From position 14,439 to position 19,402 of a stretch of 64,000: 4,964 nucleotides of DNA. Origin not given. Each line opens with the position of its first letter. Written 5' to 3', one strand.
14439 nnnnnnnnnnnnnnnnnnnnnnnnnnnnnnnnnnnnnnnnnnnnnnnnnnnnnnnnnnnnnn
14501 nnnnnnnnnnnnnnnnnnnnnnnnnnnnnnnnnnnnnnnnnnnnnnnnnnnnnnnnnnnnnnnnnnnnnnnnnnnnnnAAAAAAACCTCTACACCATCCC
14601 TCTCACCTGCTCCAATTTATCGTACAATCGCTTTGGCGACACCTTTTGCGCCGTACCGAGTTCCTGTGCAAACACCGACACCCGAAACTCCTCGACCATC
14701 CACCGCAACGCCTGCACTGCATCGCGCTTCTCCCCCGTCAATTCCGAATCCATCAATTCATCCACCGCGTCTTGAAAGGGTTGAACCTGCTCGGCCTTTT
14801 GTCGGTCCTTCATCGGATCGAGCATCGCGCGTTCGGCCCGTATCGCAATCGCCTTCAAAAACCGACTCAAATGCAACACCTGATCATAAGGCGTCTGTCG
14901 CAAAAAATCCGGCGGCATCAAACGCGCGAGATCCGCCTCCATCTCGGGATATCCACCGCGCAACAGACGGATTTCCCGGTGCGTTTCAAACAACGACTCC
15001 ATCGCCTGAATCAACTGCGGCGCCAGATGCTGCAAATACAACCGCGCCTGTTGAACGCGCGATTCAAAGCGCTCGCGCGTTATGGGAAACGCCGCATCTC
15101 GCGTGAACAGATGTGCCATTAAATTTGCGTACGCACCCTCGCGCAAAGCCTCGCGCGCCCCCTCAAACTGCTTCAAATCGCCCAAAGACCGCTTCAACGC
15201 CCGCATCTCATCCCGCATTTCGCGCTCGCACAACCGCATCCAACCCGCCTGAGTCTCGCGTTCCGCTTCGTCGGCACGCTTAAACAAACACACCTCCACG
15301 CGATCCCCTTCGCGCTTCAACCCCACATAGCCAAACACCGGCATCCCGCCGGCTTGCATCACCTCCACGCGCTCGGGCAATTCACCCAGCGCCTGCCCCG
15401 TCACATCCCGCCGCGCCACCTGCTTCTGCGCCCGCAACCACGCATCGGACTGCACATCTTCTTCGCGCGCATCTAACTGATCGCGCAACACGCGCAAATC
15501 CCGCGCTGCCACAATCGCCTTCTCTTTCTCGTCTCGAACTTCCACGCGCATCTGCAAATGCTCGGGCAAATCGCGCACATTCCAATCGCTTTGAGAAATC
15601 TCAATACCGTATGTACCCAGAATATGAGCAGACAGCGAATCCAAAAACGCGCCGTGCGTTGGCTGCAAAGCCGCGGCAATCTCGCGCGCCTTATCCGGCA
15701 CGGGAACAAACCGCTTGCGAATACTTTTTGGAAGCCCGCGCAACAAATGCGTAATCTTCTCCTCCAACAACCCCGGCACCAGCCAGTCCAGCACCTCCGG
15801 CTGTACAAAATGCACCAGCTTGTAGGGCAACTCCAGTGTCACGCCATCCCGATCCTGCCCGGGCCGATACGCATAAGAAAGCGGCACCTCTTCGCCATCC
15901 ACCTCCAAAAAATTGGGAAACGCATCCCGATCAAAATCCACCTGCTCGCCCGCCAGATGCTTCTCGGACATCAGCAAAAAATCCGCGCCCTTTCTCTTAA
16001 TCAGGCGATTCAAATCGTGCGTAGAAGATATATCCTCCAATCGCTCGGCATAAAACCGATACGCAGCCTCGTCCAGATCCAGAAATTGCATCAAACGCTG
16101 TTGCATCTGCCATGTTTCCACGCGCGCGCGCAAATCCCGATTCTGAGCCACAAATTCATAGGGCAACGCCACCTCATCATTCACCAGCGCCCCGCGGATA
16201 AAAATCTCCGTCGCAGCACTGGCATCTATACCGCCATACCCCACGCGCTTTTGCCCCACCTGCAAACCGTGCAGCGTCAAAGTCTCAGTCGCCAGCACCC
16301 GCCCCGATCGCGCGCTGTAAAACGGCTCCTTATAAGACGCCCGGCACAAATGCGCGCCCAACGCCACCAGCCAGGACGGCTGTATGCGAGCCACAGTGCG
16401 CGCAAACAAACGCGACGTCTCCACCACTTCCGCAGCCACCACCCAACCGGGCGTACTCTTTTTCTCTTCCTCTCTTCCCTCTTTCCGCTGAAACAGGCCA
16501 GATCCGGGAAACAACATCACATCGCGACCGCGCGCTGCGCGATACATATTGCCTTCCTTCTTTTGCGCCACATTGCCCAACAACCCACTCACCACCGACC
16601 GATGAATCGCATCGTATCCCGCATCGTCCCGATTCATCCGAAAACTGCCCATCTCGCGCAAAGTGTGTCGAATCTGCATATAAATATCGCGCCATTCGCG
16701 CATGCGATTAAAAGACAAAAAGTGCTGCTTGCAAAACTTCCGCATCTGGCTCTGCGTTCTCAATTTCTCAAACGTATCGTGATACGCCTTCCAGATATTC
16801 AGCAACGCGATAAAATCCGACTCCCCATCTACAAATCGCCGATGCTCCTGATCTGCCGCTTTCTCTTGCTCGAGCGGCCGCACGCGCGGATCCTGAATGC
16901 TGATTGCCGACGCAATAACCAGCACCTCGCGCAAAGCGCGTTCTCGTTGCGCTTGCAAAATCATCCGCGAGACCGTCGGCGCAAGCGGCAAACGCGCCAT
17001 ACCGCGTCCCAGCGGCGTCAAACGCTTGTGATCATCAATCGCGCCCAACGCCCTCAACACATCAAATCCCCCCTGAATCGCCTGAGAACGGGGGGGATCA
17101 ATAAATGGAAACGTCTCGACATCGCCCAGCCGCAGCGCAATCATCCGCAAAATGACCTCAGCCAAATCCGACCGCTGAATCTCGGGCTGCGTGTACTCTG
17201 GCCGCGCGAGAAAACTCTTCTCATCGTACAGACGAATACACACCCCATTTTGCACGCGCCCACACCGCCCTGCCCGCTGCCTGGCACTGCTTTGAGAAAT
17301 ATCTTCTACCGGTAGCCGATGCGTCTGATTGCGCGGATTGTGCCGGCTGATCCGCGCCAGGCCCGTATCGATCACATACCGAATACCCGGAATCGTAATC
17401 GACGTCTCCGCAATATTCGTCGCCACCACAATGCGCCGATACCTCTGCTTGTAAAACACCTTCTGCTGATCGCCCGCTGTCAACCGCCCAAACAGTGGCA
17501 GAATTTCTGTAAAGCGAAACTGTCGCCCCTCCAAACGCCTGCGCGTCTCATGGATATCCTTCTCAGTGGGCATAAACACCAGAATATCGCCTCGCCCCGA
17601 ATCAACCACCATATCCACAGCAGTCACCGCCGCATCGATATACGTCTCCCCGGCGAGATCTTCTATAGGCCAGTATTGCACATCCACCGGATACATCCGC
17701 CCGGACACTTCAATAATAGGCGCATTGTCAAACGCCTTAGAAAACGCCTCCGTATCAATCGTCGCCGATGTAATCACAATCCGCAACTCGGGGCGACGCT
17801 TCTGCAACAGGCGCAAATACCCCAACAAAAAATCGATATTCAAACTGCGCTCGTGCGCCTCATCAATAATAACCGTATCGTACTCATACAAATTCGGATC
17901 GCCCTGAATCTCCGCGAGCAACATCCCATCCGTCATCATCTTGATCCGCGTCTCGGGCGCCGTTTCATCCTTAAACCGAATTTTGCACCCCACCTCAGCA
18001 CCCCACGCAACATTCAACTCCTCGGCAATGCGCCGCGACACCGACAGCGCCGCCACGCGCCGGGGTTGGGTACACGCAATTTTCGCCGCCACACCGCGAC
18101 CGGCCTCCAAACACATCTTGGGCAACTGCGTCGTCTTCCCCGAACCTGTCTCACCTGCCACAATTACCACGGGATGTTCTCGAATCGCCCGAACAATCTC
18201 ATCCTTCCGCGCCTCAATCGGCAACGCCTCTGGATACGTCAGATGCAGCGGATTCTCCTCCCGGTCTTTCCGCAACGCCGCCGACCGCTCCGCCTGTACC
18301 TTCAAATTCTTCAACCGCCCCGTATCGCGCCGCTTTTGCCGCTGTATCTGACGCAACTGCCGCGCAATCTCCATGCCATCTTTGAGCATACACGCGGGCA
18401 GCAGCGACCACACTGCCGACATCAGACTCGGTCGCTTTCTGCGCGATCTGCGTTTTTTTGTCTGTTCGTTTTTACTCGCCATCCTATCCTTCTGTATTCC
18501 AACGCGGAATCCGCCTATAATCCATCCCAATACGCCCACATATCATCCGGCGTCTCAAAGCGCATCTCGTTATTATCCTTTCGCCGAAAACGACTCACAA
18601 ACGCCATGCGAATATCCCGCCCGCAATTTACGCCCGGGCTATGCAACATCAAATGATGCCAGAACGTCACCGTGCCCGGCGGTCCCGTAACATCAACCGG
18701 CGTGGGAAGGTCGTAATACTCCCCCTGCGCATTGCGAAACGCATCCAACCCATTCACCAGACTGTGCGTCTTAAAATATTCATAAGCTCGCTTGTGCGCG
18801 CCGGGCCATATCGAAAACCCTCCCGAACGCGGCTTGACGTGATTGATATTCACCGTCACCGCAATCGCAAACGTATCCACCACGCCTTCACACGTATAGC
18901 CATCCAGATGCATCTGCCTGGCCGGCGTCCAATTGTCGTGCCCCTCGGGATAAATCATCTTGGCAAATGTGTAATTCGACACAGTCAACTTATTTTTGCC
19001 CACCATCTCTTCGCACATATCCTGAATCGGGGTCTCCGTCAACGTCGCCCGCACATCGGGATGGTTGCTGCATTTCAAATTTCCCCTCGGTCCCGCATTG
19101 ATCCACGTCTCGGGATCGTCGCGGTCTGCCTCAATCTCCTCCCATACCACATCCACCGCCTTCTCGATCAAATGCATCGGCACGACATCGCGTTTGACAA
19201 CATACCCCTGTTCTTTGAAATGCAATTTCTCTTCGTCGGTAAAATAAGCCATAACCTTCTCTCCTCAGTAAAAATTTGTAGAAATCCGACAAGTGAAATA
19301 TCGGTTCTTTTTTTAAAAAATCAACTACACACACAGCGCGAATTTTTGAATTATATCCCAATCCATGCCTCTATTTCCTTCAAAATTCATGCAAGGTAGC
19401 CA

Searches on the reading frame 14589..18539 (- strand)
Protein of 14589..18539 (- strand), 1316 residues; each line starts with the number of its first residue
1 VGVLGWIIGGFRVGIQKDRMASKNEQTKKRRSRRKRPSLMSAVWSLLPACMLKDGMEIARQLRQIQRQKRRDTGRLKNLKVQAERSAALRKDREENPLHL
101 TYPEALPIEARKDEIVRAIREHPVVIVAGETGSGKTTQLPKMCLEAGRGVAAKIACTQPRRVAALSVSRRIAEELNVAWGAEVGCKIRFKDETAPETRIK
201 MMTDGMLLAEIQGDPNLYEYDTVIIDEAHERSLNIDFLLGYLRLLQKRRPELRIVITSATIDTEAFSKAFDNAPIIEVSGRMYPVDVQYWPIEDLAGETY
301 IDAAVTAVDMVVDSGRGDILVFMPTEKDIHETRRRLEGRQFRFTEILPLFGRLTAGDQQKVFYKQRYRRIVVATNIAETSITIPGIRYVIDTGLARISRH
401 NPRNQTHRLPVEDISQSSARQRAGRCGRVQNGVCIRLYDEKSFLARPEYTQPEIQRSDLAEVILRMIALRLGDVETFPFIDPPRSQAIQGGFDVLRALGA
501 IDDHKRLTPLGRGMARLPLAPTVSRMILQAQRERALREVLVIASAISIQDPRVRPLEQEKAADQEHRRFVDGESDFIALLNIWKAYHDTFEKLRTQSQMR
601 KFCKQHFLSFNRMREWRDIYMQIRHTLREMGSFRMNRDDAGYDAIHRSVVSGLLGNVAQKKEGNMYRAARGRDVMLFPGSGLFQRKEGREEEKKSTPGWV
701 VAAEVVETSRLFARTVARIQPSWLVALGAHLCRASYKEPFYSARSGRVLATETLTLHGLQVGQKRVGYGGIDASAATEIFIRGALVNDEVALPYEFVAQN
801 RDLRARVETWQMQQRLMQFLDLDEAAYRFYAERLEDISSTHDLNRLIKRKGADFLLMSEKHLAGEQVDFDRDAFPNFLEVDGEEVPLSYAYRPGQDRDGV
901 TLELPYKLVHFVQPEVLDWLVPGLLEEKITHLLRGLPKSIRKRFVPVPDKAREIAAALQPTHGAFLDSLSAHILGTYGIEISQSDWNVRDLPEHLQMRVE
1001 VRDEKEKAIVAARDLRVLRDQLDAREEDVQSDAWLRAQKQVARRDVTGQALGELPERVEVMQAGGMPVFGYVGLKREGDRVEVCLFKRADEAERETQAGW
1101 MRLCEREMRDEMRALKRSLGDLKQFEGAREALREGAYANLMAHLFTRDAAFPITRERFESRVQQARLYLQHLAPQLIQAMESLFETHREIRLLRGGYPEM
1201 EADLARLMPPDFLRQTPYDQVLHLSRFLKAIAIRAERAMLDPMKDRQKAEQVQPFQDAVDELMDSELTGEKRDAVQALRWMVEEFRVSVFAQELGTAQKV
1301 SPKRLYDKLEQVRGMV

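Call 8: search_protein_families(library=pfam, proteins=[window:14589-18539:-])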
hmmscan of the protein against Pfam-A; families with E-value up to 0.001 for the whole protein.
window:14589-18539:- (1316 aa): 9 families
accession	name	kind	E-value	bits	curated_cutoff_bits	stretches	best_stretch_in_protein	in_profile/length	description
PF11898.13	DUF3418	-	2.1e-138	463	25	1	744-1311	1-582/582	Domain of unknown function (DUF3418)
PF07717.22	OB_NTP_bind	-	6.2e-16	58.8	29.5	1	645-730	1-82/83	Oligonucleotide/oligosaccharide-binding (OB)-fold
PF00271.37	Helicase_C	-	1.3e-11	45.1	23.5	1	314-429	13-109/110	Helicase conserved C-terminal domain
PF00270.35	DEAD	-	2.3e-09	37.7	26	1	114-263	6-162/167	DEAD/DEAH box helicase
PF21010.2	HA2_C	-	2.4e-06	28.4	21.3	1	521-579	2-77/77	Helicase associated domain (HA2), ratchet-like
PF04408.29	HA2_N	-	3.5e-06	27.4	21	1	495-519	5-29/29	Helicase associated domain (HA2), winged-helix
PF13401.12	AAA_22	-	4.2e-06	27.5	27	1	122-249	5-113/130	AAA domain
PF13245.12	AAA_19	-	7.3e-05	23.4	25.1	1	114-232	3-103/134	AAA domain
PF13481.12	AAA_25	-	0.00029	20.9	27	0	107-166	18-79/195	AAA domain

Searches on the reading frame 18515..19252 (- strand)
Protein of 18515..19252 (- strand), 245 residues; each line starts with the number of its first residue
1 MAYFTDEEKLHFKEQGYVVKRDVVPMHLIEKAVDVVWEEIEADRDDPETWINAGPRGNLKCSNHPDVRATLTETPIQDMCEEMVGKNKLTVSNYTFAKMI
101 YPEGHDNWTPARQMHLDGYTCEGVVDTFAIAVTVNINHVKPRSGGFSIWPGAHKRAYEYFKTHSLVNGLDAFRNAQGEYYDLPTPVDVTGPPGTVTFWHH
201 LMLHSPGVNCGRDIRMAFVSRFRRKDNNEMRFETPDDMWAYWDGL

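Call 6: search_protein_families(library=pfam, proteins=[window:18515-19252:-])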
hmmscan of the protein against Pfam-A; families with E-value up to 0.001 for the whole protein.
window:18515-19252:- (245 aa): 1 family
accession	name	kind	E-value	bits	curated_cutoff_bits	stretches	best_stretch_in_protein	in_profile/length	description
PF05721.19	PhyH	-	1.7e-06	28.9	22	1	12-217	1-213/213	Phytanoyl-CoA dioxygenase (PhyH)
